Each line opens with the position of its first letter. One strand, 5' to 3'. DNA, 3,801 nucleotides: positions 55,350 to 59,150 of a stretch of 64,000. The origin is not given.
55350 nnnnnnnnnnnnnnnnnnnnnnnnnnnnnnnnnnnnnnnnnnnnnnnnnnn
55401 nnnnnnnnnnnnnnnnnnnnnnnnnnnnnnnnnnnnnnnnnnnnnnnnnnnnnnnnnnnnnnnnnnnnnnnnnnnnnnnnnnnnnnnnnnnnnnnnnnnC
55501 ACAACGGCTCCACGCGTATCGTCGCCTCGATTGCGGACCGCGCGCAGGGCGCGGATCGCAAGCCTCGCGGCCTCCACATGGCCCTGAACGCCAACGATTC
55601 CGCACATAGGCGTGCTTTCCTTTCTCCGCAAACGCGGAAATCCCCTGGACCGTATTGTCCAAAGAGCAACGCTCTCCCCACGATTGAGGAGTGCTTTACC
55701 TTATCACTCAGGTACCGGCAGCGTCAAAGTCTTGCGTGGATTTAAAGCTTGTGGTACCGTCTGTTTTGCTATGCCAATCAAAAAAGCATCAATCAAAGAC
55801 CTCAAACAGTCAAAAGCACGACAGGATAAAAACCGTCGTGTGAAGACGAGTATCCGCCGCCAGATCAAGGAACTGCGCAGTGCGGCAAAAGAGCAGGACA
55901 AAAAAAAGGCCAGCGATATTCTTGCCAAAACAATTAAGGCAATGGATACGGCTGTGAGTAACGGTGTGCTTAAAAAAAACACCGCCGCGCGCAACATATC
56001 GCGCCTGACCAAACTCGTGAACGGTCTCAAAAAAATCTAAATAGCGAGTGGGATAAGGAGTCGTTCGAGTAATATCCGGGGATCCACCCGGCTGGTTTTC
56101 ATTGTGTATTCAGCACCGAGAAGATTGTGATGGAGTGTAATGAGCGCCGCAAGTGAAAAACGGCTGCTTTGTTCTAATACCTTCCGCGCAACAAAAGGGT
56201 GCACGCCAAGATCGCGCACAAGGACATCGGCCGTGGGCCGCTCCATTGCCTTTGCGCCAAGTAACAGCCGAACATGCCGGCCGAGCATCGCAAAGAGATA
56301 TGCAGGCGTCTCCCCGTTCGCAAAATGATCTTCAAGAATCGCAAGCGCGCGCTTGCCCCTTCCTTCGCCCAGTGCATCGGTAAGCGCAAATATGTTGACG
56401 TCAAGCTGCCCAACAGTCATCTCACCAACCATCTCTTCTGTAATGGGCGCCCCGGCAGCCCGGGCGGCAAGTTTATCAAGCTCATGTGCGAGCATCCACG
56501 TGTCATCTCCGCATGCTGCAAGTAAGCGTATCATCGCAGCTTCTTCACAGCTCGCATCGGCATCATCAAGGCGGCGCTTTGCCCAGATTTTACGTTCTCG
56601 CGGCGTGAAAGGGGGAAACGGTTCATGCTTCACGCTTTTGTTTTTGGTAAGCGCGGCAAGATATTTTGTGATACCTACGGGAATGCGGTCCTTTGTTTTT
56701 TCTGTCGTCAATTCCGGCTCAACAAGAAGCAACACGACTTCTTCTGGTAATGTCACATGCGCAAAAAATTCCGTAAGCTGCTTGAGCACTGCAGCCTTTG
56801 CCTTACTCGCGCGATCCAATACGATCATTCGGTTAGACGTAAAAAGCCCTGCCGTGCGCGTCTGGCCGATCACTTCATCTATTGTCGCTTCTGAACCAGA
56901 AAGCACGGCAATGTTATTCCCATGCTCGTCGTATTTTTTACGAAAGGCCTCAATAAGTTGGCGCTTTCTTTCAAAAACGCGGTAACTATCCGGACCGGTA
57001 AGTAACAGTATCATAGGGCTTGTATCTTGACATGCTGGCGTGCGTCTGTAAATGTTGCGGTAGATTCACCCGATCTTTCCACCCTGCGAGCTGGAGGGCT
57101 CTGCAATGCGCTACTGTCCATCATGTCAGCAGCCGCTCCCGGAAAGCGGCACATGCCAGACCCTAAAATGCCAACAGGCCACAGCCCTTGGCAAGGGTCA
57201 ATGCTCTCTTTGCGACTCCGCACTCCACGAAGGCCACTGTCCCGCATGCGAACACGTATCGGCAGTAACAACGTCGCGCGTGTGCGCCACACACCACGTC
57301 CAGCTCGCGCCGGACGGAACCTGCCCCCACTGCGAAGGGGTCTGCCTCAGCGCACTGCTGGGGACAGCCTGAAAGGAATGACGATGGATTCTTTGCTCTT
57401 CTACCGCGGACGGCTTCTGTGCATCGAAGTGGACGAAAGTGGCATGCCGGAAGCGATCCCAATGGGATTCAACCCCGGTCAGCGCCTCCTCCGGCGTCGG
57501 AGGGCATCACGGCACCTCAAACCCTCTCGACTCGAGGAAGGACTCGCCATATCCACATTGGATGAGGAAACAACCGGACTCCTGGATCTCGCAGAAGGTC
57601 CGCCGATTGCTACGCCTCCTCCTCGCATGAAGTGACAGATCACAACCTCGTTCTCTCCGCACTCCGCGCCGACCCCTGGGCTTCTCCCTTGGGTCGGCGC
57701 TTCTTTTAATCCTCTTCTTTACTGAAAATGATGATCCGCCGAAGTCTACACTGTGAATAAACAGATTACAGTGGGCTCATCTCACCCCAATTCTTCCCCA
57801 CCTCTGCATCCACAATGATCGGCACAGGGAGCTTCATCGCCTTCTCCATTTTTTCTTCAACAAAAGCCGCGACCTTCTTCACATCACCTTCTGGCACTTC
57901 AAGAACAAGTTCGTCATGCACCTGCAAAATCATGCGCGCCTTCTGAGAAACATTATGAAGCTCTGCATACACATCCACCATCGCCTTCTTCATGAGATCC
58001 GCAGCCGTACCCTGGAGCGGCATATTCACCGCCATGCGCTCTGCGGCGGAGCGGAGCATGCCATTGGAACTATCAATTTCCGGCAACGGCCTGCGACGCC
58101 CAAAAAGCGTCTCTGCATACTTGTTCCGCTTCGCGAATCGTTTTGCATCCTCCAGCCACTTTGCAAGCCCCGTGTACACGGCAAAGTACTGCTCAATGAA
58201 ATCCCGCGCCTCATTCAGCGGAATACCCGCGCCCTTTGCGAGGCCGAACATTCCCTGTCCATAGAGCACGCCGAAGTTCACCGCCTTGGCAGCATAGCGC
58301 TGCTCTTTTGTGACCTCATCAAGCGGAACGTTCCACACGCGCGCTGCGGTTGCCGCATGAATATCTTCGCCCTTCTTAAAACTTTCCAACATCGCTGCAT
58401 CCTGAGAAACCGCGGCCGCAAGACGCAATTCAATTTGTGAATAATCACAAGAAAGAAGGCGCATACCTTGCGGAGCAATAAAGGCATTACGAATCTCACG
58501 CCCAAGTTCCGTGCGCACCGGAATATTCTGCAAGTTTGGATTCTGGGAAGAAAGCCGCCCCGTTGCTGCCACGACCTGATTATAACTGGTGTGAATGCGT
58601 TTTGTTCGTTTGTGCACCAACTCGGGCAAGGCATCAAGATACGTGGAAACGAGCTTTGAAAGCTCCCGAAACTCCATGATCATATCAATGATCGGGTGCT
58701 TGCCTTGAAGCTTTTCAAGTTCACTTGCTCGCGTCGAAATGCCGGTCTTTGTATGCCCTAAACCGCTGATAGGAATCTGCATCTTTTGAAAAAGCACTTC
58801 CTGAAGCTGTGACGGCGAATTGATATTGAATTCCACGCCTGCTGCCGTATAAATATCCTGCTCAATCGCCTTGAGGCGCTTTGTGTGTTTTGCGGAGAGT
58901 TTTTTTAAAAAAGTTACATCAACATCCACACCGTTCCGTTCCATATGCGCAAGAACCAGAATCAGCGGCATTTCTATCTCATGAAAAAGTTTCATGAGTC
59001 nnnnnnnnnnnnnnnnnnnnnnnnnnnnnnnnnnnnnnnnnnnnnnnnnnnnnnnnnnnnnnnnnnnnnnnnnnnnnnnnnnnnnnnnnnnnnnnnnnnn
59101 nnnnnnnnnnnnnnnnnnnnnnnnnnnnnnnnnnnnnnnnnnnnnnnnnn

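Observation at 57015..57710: Self-contained high-GC two-gene cassette: 12-Cys double zinc-ribbon-like protein plus an 85-aa Arg/Pro-rich partner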

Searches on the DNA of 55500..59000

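Call 4: search_rna_families(source=window, start=55500, end=59000, threshold=evalue, max_evalue=1, show_alignments=2)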
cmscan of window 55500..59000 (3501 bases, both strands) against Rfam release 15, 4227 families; matches with E-value up to 1: 2.
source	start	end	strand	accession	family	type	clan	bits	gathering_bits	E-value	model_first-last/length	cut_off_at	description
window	57622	57705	+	RF02791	CcsR1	Gene; sRNA;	-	20.3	65.3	0.097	1-83/83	no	Conserved CCUCCUCCC motif stress-induced RNA 1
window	58149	58233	-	RF02087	Yar_3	Gene; lncRNA;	-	17.8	50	0.22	1-67/67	no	Yellow-achaete intergenic RNA conserved region 3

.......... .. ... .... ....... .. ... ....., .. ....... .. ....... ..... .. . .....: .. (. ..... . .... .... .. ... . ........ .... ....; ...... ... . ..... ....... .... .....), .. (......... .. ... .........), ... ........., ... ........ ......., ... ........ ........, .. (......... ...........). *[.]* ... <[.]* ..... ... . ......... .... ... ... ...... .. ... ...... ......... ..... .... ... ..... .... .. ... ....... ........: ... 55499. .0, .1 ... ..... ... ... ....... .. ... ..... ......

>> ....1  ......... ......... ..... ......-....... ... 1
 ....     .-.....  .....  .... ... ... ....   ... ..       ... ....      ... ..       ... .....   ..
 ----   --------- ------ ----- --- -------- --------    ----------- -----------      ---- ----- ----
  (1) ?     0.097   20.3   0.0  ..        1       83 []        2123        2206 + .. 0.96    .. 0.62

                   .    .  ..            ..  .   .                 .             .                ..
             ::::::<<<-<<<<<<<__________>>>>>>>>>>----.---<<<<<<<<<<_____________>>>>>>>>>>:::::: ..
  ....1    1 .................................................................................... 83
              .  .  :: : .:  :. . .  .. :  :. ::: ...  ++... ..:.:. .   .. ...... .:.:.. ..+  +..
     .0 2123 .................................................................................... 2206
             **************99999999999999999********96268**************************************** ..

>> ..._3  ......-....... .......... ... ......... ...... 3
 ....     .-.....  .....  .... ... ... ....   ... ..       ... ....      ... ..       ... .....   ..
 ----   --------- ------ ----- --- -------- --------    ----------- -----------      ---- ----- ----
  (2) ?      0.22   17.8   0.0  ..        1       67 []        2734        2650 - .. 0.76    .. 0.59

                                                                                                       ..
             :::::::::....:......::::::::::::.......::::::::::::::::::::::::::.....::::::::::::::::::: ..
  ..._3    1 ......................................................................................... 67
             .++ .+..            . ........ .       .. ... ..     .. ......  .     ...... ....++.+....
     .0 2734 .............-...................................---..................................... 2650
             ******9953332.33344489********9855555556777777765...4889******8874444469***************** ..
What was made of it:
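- On Known RNA families (Rfam 15): The only hit is CcsR1, 20.3 bits against a gathering score of 65.3, over the terminator hairpin (call 4).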

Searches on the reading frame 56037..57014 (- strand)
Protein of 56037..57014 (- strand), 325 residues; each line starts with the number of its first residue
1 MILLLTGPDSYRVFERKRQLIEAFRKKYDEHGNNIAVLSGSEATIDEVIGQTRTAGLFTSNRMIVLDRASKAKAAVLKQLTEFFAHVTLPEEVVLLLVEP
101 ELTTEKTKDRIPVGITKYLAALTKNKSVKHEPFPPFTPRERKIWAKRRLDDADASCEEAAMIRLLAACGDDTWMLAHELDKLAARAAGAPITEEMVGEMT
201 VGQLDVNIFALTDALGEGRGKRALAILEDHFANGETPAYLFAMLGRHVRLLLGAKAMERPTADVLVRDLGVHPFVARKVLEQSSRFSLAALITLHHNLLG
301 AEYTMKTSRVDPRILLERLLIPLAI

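Call 6: search_protein_families(library=pfam, proteins=[window:56037-57014:-], max_evalue=1)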
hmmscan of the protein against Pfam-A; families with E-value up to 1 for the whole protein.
window:56037-57014:- (325 aa): 4 families
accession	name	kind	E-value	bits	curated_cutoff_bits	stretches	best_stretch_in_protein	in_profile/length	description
PF21694.2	DNA_pol3_delta_C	-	3.4e-23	82.4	27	1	207-321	3-119/121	DNA polymerase III delta subunit, C-terminal domain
PF06144.19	DNA_pol3_delta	-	7.9e-10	39.2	21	1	4-121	2-116/124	DNA polymerase III, delta subunit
PF14840.11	DNA_pol3_delt_C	-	0.013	16.2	27.3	1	209-257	2-50/125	Processivity clamp loader gamma complex DNA pol III C-term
PF12169.13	DNA_pol3_gamma3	-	0.06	13.6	24.4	1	207-324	17-128/143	DNA polymerase III subunits gamma and tau domain III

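Call 12: find_related_loci(query=window:56037-57014:-, collection=genome_contigs, flank=6000)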
Query window:56037-57014:- (325 aa) in genome_contigs; peptide patterns used: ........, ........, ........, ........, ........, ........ (x = any residue, [..] = any of these).
66 stretches matched a pattern; 1 encode a relative of the query (tblastn E <= 1e-3); 1 distinct loci.
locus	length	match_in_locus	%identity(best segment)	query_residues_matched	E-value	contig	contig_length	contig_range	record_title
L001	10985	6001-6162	38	135-189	7e-6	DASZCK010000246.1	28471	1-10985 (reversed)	MAG TPA_asm: Steroidobacteraceae bacterium isolate SMAG_U6440 k141_48235, whole genome shotgun sequence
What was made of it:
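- Tried and rejected: The genome_contigs scan with HolA returned one spurious locus (call 12).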

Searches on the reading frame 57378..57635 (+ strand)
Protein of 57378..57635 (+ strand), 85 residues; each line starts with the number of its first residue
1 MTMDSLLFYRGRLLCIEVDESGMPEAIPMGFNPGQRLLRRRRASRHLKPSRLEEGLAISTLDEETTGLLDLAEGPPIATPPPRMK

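Call 6: search_protein_families(library=pfam, proteins=[window:57378-57635:+], max_evalue=1)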
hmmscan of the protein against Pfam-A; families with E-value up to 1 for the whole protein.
window:57378-57635:+ (85 aa): 0 families

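Call 9: find_homologous_proteins(query=window:57378-57635:+, max_evalue=0.01)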
Query window:57378-57635:+ (85 aa): 1 proteins with E <= 0.01 among 5 candidates.
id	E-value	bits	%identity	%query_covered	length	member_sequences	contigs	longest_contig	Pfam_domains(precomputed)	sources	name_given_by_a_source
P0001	9.0e-49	181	100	100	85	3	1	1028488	-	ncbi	ncbi:MAG: hypothetical protein WC266_01175 [Patescibacteria group bacterium]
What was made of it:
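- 57378..57635 (+): ORF2: 85 aa from ATG 57378, or 83 aa from the likelier ATG 57384. It has an N-terminal beta-hairpin-like stretch, a central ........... patch and an acidic, proline-rich tail. pI is 6.6. Call 9: NCBI annotates it as hypothetical protein WC266_01175, and the only hit is to itself.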

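Call 14: find_encoding_contigs(protein=P0001, flank=6000, max_places=6)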
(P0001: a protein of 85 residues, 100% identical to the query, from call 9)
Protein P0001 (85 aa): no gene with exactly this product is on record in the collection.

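Call 44: search_protein_families(library=ncbifam, proteins=[window:57384-57632:+], max_evalue=1)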
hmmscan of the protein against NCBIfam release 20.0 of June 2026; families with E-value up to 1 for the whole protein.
window:57384-57632:+ (83 aa): 0 families

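Call 45: search_protein_families(library=padloc, proteins=[window:57384-57632:+], max_evalue=1)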
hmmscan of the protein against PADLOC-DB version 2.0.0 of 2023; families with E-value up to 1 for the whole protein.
window:57384-57632:+ (83 aa): 0 families

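Call 47: search_protein_families(library=pfam, proteins=[window:57384-57632:+], max_evalue=5)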
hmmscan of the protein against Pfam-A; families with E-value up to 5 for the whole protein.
window:57384-57632:+ (83 aa): 0 families
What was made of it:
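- On Type II toxin-antitoxin pairs: No Pfam, NCBIfam or PADLOC hit for ORF1 or ORF2 (calls 6, 44, 45, 47).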

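Call 48: search_protein_families(library=phrogs, proteins=[window:57384-57632:+], max_evalue=1)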
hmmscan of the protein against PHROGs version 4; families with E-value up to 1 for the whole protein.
window:57384-57632:+ (83 aa): 0 families
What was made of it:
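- Pfam (including zf-HC2 and toxin/antitoxin families), NCBIfam, PADLOC and PHROGs give no hit at E up to 1 (calls 6, 44, 45, 47, 48).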

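Call 54: find_related_loci(query=window:57384-57632:+, collection=viral_contigs, flank=3000)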
Query window:57384-57632:+ (83 aa) in viral_contigs; peptide patterns used: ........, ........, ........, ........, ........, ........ (x = any residue, [..] = any of these).
24 stretches matched a pattern, but none encodes a relative of the query by tblastn (E <= 1e-3).

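Call 55: predict_structure(protein=window:57384-57632:+)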
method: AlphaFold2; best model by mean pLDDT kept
length: 83 residues; sequences in the alignment: 1
mean_pLDDT: 47.4   pTM: 0.27
mean pLDDT of the five models: 47.4, 44.3, 42.4, 39.8, 36.3
residues with pLDDT >= 90: 0; 70-90: 0; 50-70: 32; < 50: 51
segments of 3 or more residues with pLDDT < 50: 26-68, 70-76
pLDDT, mean of each block of 10 residues (from residue 1): 58 59 48 40 39 40 45 49 54
secondary structure, 60 per line:
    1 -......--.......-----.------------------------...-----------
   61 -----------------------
elements in order: E2-7 E10-16
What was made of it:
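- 57378..57635 (+): Call 55: AF2 pLDDT 47.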

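Call 72: search_solved_structures(query=window:57384-57632:+, max_evalue=10)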
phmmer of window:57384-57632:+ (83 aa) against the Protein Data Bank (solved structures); distinct sequences matched with E-value up to 10: 0.
